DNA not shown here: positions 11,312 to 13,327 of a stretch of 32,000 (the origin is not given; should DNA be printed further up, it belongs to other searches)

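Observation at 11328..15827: Mre11-less, translationally coupled mini-Rad50 / HerA / NurA operon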

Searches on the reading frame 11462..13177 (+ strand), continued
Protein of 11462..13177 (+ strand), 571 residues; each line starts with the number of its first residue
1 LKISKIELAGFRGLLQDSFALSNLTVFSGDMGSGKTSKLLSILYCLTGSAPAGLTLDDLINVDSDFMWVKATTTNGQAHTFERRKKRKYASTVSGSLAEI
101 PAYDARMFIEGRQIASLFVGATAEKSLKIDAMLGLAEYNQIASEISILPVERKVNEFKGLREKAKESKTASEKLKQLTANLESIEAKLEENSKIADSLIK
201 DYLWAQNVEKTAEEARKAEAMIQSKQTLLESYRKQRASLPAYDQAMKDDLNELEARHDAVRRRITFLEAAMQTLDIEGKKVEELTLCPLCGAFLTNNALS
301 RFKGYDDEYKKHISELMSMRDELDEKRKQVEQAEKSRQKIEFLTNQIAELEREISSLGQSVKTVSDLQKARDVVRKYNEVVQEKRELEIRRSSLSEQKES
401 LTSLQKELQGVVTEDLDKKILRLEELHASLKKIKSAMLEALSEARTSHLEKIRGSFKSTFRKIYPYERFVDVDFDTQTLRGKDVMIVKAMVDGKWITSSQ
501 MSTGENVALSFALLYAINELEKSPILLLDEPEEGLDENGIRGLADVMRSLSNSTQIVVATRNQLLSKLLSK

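Call 86: search_protein_families(library=pfam, proteins=[L044:10112-11467:+, L044:11501-12001:+, L044:6195-7802:+, L044:9836-10069:+, L041:12460-13623:-, L041:6081-7427:-, L041:10806-11981:+, L038:5032-6123:+, L044:13271-14485:-, L044:3891-5279:-], max_evalue=0.001)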
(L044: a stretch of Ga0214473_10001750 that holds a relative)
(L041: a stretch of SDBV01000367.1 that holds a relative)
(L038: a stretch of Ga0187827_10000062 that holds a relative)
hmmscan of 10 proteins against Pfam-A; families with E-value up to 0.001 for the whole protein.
L044:10112-11467:+ (451 aa): 3 families
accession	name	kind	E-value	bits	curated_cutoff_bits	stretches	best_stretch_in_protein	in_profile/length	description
PF08489.16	TiaS_FLD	-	5.5e-38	130.1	21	1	144-257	2-116/116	TiaS FLD domain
PF22641.2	TiaS_TCKD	-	2.2e-26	93.1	27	1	9-66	2-58/156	TiaS TCKD domain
PF23783.1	Zn_ribbon_TiaS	-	1.3e-12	47.7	27.3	1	361-399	1-39/41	TiaS C-terminal zinc ribbon domain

L044:11501-12001:+ (166 aa): 6 families
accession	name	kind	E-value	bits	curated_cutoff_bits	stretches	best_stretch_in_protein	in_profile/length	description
PF22784.1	PTP-SAK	-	3.6e-21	76.2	27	1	20-153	2-150/153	Swiss Army Knife protein, DSP-PTPase phosphatase domain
PF22785.1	Tc-R-P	-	5.5e-17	62.7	27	1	38-126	13-103/106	Polymorphic toxin system, DSP-PTPase phosphatase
PF00782.25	DSPc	-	2.3e-16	60.3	33.5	1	42-160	12-132/133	Dual specificity phosphatase, catalytic domain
PF22741.1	PTP-NADK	-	1.3e-07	31.6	27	1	39-131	39-138/163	DSP-PTPase phosphatase fused to NAD+ Kinase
PF14566.11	PTPlike_phytase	-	4.9e-05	23.9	27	1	75-124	107-155/158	Inositol hexakisphosphate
PF00102.32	Y_phosphatase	-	0.00032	20.8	20.9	1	99-151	166-223/234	Protein-tyrosine phosphatase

L044:6195-7802:+ (535 aa): 2 families
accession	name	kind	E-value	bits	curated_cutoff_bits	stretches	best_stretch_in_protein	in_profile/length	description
PF01808.24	AICARFT_IMPCHas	-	1.5e-65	222.2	25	1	139-438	1-288/311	AICARFT/IMPCHase bienzyme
PF02142.27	MGS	-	4.4e-18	65.6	24.1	1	21-134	2-94/94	MGS-like domain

L044:9836-10069:+ (77 aa): 1 family
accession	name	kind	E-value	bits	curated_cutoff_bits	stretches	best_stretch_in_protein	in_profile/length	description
PF01037.27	AsnC_trans_reg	-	3.6e-14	52.9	25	1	8-76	3-72/73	Lrp/AsnC ligand binding domain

L041:12460-13623:- (387 aa): 8 families
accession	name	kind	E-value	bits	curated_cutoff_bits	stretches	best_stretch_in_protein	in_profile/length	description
PF01266.30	DAO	-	1.1e-56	193.3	27.9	1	5-350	2-352/353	FAD dependent oxidoreductase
PF00890.30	FAD_binding_2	-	7.4e-10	39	20.4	1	5-56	2-52/414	FAD binding domain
PF13738.12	Pyr_redox_3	-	3.3e-07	30.3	30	1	6-42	1-37/305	Pyridine nucleotide-disulphide oxidoreductase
PF13450.12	NAD_binding_8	-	2.2e-06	28.3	21.9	1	7-40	1-33/68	NAD(P)-binding Rossmann-like domain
PF07992.20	Pyr_redox_2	-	3.1e-06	27.3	26.1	1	4-208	2-114/291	Pyridine nucleotide-disulphide oxidoreductase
PF01946.23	Thi4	-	4.9e-05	23.1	26.2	1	3-51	18-65/235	Thi4 family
PF01494.25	FAD_binding_3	-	0.0002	21.2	22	1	3-31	2-30/349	FAD binding domain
PF03486.20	HI0933_like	-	0.0005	20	50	0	4-35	2-32/244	HI0933-like protein Rossmann domain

L041:6081-7427:- (448 aa): 0 families

L041:10806-11981:+ (391 aa): 1 family
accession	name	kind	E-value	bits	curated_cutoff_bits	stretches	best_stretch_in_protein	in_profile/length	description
PF13412.12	HTH_24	-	0.00047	20.1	21.9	1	202-237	2-37/48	Winged helix-turn-helix DNA-binding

L038:5032-6123:+ (363 aa): 4 families
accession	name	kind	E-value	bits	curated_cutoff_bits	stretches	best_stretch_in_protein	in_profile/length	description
PF00155.27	Aminotran_1_2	-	3.4e-50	171.7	19.7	1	37-349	7-353/361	Aminotransferase class I and II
PF00266.25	Aminotran_5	-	1.1e-06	28.3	21.5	1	67-193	43-177/371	Aminotransferase class-V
PF01053.26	Cys_Met_Meta_PP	-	0.00014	21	27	1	105-194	88-176/381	Cys/Met metabolism PLP-dependent enzyme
PF04864.19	Alliinase_C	-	0.00015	21.2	22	1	114-232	102-206/363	Allinase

L044:13271-14485:- (404 aa): 7 families
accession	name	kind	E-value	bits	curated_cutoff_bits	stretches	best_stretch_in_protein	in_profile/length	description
PF13167.11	GTP-bdg_N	-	2.3e-21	76.6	25.4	1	2-85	4-88/89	GTP-binding GTPase N-terminal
PF01926.29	MMR_HSR1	-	2.3e-17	63.6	21.9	1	173-292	2-113/113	50S ribosome-binding GTPase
PF16360.10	GTP-bdg_M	-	1.9e-15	57.6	29.5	1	88-165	1-79/79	GTP-binding GTPase Middle Region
PF02421.24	FeoB_N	-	1.4e-10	41.3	27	1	172-332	2-155/156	Ferrous iron transport protein B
PF03193.22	RsgA_GTPase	-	6.1e-08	33.1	30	0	276-335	46-106/174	RsgA GTPase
PF00009.33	GTP_EFTU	-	7.5e-05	22.8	26.5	0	205-336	57-185/188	Elongation factor Tu GTP binding domain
PF16897.10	MMR_HSR1_Xtn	-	0.00029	21.2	35.2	1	280-335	52-102/106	C-terminal region of MMR_HSR1 domain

L044:3891-5279:- (462 aa): 2 families
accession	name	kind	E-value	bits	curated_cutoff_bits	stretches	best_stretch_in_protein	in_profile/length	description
PF00919.26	UPF0004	-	1.7e-20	73.3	27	1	39-128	1-93/98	Uncharacterized protein family UPF0004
PF04055.27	Radical_SAM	-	2.2e-19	70.7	29.5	1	177-349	1-166/166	Radical SAM superfamily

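Call 91: find_encoding_contigs(protein=P0018, flank=10000, max_places=3)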
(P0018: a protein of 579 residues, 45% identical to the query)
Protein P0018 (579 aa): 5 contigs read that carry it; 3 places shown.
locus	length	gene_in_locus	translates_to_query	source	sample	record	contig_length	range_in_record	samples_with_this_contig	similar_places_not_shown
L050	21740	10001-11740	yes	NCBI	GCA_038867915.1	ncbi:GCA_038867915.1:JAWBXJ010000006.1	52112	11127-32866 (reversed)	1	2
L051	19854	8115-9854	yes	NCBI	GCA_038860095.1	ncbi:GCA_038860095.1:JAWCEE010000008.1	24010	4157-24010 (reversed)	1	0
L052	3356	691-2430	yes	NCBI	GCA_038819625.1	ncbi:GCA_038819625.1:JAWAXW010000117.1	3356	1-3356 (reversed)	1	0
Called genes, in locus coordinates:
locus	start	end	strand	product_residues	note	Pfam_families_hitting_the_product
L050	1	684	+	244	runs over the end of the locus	PF00977:His_biosynth, PF05690:ThiG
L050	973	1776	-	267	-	PF01996:F420_ligase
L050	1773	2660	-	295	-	PF14397:ATPgrasp_ST (faint), PF14398:ATPgrasp_YheCD (faint), PF02655:ATP-grasp_3, PF08443:RimK, PF02222:ATP-grasp (weak), PF02955:GSH-S_ATP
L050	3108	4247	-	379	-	PF01321:Creatinase_N (weak), PF00557:Peptidase_M24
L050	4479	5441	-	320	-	PF02289:MCH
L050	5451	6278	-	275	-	-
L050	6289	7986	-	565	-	PF01979:Amidohydro_1 (faint), PF07969:Amidohydro_3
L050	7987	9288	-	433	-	PF00384:Molybdopterin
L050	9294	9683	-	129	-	PF01568:Molydop_binding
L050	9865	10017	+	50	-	-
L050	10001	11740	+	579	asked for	PF13476:AAA_23, PF02463:SMC_N, PF13304:AAA_21 (weak)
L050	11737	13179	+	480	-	PF01935:DUF87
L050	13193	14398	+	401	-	PF09376:NurA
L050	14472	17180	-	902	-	PF00091:Tubulin (faint), PF13809:Tubulin_2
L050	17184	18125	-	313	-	-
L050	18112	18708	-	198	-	-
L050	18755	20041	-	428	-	PF00091:Tubulin, PF13809:Tubulin_2 (faint)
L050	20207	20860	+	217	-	PF00565:SNase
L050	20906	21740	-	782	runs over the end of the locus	-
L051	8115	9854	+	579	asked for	PF13476:AAA_23, PF02463:SMC_N, PF13304:AAA_21 (weak)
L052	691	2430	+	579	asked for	PF13476:AAA_23, PF02463:SMC_N, PF13304:AAA_21 (weak)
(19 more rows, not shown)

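Call 92: search_protein_families(library=ncbifam, proteins=[L050:11737-13179:+, L050:13193-14398:+], max_evalue=0.1)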
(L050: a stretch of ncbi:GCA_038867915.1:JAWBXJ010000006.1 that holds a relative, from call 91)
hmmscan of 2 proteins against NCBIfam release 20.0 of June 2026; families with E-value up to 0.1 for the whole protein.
L050:11737-13179:+ (480 aa): 6 families
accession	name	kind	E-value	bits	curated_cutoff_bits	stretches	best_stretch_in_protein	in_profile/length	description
NF053655.1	CedD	equivalog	2.5e-08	33.1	600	1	132-203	194-264/527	DNA-translocating ATPase CedD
NF040819.1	helicase_HerA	equivalog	0.00012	20.7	970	1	9-200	4-197/561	DNA double-strand break repair helicase HerA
NF042944.1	HerA_antiphage_2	equivalog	0.019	13.7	850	1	110-174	85-152/576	anti-phage-associated helicase HerA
TIGR02746.1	TraC-F-type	equivalog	0.026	12.4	567.05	1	158-201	430-471/800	type IV secretion system protein TraC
TIGR03771.1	anch_rpt_ABC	equivalog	0.035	13.8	268.8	0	61-106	34-79/223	anchored repeat-type ABC transporter ATP-binding subunit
NF040937.1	HerA_Thermprot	equivalog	0.044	12.2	800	1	112-200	98-181/487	DNA double-strand break repair helicase HerA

L050:13193-14398:+ (401 aa): 0 families
